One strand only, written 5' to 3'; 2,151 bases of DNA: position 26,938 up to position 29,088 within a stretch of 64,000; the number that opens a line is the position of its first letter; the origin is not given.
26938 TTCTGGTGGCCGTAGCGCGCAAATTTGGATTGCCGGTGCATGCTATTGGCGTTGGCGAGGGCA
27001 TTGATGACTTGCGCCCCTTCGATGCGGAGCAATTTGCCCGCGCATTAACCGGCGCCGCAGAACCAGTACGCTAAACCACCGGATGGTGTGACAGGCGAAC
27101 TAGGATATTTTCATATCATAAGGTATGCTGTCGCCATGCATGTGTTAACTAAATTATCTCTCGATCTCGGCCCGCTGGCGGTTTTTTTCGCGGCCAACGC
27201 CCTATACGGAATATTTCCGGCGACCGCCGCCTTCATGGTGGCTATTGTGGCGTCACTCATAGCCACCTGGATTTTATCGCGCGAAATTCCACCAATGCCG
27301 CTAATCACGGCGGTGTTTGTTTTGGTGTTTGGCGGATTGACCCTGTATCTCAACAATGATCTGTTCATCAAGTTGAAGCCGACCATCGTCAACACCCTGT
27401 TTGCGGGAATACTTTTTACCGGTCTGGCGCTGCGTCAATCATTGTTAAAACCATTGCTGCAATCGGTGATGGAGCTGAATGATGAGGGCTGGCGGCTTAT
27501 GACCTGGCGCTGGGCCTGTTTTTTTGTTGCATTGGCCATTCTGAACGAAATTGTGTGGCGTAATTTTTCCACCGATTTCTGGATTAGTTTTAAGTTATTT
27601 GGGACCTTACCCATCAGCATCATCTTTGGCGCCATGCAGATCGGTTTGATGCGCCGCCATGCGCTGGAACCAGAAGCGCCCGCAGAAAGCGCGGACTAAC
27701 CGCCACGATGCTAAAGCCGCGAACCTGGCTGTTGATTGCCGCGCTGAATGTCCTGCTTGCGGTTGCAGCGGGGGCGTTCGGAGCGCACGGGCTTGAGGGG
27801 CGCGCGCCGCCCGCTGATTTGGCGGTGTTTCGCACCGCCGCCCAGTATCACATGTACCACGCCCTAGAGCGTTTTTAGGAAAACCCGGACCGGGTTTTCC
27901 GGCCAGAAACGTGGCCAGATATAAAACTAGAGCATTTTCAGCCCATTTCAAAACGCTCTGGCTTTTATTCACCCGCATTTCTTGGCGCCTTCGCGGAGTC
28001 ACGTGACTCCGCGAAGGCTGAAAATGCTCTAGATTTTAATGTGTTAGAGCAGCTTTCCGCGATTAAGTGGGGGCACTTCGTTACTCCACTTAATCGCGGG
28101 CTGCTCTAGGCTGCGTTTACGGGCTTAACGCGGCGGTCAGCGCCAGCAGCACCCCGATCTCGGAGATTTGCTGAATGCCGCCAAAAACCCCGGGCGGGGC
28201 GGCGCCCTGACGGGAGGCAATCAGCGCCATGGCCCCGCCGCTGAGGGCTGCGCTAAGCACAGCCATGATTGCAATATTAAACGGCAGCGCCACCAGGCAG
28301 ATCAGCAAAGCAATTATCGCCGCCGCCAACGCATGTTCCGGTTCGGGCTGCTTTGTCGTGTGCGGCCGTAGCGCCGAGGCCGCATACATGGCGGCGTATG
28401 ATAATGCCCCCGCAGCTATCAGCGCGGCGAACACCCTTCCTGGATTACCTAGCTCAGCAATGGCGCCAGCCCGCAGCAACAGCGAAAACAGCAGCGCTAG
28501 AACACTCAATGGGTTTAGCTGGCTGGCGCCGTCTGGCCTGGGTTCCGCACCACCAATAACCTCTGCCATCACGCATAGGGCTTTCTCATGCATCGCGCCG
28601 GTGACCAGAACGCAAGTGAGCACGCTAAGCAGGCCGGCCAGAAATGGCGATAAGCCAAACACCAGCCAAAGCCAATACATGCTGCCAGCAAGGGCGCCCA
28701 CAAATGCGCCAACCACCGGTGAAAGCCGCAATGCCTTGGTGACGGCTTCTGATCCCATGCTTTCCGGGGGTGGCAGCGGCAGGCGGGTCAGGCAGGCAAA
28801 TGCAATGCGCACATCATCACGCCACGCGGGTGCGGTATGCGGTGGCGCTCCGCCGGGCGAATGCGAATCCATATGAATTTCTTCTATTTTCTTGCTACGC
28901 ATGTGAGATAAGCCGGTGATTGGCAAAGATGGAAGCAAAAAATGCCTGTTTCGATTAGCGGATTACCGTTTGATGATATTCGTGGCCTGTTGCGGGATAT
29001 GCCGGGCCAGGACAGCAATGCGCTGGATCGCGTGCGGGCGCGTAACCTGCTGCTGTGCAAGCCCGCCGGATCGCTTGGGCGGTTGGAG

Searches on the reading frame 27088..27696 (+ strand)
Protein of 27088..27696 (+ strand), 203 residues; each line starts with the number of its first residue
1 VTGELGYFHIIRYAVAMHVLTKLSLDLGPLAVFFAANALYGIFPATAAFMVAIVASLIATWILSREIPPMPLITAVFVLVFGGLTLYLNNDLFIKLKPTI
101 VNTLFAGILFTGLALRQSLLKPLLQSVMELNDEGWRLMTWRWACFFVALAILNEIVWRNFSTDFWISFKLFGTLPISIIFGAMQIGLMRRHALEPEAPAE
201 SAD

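Call 72: search_protein_families(library=pfam, proteins=[window:27088-27696:+], max_evalue=0.001)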
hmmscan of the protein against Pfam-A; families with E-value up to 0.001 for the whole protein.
window:27088-27696:+ (203 aa): 1 family
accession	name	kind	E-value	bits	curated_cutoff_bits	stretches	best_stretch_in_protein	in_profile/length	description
PF04279.20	IspA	-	2.5e-59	200.9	28.7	1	22-193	2-174/176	Intracellular septation protein A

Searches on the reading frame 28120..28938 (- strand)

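Call 8: search_protein_families(library=pfam, proteins=[window:28120-28938:-])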
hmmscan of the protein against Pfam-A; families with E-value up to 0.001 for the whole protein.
window:28120-28938:- (273 aa): 1 family
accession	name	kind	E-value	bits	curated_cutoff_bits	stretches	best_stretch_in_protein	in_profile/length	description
PF02654.20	CobS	-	1.5e-12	48.6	23.2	1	46-265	1-207/207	Cobalamin-5-phosphate synthase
